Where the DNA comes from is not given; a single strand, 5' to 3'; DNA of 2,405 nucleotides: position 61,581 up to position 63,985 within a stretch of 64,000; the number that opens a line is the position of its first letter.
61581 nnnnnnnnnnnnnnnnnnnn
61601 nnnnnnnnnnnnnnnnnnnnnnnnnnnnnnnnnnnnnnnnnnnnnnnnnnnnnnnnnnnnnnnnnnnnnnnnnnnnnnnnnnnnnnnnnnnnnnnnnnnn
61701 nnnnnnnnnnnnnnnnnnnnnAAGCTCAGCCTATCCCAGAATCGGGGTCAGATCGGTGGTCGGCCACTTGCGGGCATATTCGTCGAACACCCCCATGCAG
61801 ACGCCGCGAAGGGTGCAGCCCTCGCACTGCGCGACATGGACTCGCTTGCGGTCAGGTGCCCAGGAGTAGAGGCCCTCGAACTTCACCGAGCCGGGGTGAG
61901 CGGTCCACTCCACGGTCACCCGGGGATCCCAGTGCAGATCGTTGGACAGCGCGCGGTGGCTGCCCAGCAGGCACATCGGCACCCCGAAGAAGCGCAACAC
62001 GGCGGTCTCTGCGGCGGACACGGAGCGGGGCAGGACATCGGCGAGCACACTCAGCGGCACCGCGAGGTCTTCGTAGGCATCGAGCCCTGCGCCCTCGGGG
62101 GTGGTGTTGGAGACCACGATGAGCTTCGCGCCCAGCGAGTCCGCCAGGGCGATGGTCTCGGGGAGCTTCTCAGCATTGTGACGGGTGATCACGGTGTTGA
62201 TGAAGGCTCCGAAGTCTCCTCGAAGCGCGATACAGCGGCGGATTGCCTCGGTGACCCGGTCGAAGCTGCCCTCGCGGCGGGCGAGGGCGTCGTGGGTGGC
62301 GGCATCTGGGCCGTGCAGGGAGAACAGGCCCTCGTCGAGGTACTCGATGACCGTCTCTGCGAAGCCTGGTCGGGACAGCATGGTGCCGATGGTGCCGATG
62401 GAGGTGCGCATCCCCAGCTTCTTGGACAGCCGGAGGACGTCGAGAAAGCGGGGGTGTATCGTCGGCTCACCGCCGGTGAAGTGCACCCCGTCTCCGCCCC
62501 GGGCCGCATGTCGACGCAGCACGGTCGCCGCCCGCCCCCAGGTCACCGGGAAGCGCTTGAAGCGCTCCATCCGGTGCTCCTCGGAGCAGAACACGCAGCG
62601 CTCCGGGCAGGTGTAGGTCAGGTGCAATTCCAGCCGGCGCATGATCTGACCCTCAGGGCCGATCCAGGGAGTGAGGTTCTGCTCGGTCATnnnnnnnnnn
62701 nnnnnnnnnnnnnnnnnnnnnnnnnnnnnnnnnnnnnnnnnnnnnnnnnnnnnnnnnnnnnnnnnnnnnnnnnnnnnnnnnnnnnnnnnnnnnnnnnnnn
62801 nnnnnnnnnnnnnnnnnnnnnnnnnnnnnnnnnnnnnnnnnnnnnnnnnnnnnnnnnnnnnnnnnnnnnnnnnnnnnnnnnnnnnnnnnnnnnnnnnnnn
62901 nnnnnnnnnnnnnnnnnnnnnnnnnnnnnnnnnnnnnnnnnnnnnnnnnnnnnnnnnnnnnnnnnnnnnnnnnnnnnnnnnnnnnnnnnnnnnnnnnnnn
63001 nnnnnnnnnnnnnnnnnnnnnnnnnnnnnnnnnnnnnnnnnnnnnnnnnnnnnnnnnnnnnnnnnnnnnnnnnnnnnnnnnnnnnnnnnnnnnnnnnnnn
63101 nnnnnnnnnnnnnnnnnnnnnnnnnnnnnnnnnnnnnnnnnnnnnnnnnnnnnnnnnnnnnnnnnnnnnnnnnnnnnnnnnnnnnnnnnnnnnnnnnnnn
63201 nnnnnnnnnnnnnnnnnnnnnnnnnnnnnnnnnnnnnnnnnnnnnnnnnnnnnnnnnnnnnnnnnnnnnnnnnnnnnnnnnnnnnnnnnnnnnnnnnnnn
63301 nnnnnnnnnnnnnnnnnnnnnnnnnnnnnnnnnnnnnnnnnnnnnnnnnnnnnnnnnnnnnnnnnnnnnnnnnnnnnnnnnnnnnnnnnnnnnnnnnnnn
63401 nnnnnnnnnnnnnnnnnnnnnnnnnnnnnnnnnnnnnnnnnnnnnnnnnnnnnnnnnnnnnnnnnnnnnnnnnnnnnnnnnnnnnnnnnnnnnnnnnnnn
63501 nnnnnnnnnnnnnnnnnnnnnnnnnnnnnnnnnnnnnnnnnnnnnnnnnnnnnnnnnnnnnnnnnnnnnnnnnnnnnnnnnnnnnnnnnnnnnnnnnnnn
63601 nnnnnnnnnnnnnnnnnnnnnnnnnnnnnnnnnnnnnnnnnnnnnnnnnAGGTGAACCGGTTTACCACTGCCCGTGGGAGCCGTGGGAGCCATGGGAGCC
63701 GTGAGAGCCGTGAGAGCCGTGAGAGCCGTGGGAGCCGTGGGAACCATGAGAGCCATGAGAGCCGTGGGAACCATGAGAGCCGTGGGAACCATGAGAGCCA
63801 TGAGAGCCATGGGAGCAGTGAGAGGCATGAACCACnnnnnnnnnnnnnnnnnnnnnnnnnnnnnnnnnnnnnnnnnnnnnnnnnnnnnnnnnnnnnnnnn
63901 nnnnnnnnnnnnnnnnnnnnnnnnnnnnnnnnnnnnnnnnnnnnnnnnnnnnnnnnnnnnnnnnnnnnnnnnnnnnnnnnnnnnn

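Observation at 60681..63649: Three tightly coupled radical SAM genes immediately downstream of the HxS precursor: a variant His-Xaa-Ser maturation operon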

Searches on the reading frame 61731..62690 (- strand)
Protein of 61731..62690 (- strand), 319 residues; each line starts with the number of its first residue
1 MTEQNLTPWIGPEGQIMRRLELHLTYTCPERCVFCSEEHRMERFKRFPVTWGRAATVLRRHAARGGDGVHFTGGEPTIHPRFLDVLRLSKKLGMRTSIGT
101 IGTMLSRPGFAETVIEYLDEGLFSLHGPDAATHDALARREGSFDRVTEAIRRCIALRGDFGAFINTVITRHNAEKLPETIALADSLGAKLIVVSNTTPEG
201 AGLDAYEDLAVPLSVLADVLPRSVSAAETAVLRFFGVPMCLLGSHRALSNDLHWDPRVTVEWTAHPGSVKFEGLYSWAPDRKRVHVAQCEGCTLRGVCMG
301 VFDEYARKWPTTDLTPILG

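Call 3: search_protein_families(library=ncbifam, proteins=[window:61731-62690:-], max_evalue=0.01)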
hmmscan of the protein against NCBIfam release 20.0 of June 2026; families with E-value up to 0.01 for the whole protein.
window:61731-62690:- (319 aa): 48 families (the best 25 are shown)
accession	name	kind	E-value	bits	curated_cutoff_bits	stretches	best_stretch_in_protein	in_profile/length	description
NF038332.1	rSAM_rare_HxsC4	exception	3.7e-22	78.9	500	1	18-197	14-195/335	radical SAM protein HxsC4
TIGR02109.1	PQQ_syn_pqqE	equivalog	8e-18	64.5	381.35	1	22-201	11-187/358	pyrroloquinoline quinone biosynthesis protein PqqE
TIGR03962.1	mycofact_rSAM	equivalog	1.3e-17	64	265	1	22-210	16-199/339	mycofactocin radical SAM maturase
TIGR04251.1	SCM_rSAM_ScmF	equivalog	1.4e-17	64.1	400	1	18-246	4-235/353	SynChlorMet cassette radical SAM/SPASM protein ScmF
TIGR03977.1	rSAM_pair_HxsC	equivalog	2.7e-17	62.6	267.9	1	22-243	29-254/292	His-Xaa-Ser system radical SAM maturase HxsC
TIGR04545.1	rSAM_ahbD_hemeb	equivalog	1.3e-16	61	500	1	23-207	5-186/339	heme b synthase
TIGR04317.1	W_rSAM_matur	equivalog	4.7e-16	58.8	380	1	17-199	3-187/349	tungsten cofactor oxidoreductase radical SAM maturase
NF045574.1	sacti_mat_StsB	exception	3.5e-15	55.8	625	1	24-202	102-275/466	StsB family radical SAM/SPASM domain sactipeptide maturase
NF038283.1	viperin_w_prok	equivalog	2.2e-14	53.3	180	1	21-175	5-169/281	viperin family antiviral radical SAM protein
TIGR04466.1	rSAM_BlsE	equivalog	2.8e-14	53.3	400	1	24-179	9-158/327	cytosylglucuronate decarboxylase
TIGR02668.1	moaA_archaeal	equivalog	4.1e-14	52.2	325.25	1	17-228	9-218/303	GTP 3',8-cyclase MoaA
TIGR04053.2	TIGR04053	equivalog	6.4e-13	48.7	395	1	25-200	15-190/366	TIGR04053 family radical SAM/SPASM domain-containing protein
TIGR02666.1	moaA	equivalog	2e-11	43.4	284.05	1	17-187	9-184/336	GTP 3',8-cyclase MoaA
TIGR04054.1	rSAM_NirJ1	equivalog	2.1e-10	39.8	650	1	24-182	42-196/387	putative heme d1 biosynthesis radical SAM protein NirJ1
NF001199.0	PRK00164.2-1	equivalog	4.1e-10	39.3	231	1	17-197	11-189/308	GTP 3',8-cyclase MoaA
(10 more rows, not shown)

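Call 4: search_protein_families(library=pfam, proteins=[window:61731-62690:-], max_evalue=0.01)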
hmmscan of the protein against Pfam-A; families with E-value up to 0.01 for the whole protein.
window:61731-62690:- (319 aa): 1 family
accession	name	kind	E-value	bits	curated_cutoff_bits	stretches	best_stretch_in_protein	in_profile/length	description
PF04055.27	Radical_SAM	-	3.3e-19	70.1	29.5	1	24-182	3-165/166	Radical SAM superfamily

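Call 64: search_protein_families(library=padloc, proteins=[window:61731-62690:-], max_evalue=0.001)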
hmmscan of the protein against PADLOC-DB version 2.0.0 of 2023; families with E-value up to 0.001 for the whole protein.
window:61731-62690:- (319 aa): 3 families
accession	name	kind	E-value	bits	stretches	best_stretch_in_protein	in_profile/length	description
PDLC02903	pVip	-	4.8e-16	57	1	21-184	3-162/257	Viperins not associated with kinases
PDLC02904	pVip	-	1.3e-15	55.6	1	22-175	7-156/262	Viperins associated with kinases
PDLC02905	pVip-kinase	-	1.7e-06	25.5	1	20-119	184-285/474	Viperin-kinase fusion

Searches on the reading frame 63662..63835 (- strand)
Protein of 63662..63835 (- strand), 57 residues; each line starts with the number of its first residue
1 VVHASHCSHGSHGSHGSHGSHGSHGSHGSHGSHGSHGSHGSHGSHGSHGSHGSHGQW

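Call 3: search_protein_families(library=ncbifam, proteins=[window:63662-63835:-], max_evalue=0.01)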
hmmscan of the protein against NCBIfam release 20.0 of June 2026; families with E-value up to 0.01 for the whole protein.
window:63662-63835:- (57 aa): 6 families
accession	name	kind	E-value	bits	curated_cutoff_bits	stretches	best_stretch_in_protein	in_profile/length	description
NF038313.3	HisXaaSer_A4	exception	4.5e-20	72.3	55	2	23-57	59-93/93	His-Xaa-Ser repeat protein HxsA4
NF038329.2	gly_rich_SclB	equivalog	7.6e-07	28.4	325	1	10-53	153-196/442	LPXTG-anchored collagen-like adhesin Scl2/SclB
NF038330.1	adhesin_SclA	exception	3.3e-06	27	400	1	10-54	117-161/405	LPXTG-anchored collagen-like adhesin Scl1/SclA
NF046116.1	adhesin_Lcl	equivalog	1e-05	24.3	500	1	10-52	78-120/431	collagen-like adhesin Lcl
NF038309.1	HisXaaSer_A3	equivalog_domain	0.0028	17.4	65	0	3-40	44-80/81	His-Xaa-Ser repeat protein HxsA3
NF038296.1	HisXaaSer_A2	equivalog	0.0032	18.4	48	0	25-25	90-90/96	His-Xaa-Ser repeat protein HxsA2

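Call 4: search_protein_families(library=pfam, proteins=[window:63662-63835:-], max_evalue=0.01)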
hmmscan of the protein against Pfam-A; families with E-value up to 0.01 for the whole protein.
window:63662-63835:- (57 aa): 1 family
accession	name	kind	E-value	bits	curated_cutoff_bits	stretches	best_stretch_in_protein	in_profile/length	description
PF01391.23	Collagen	-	8.3e-10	38.7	27.2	1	10-55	7-52/60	Collagen triple helix repeat (20 copies)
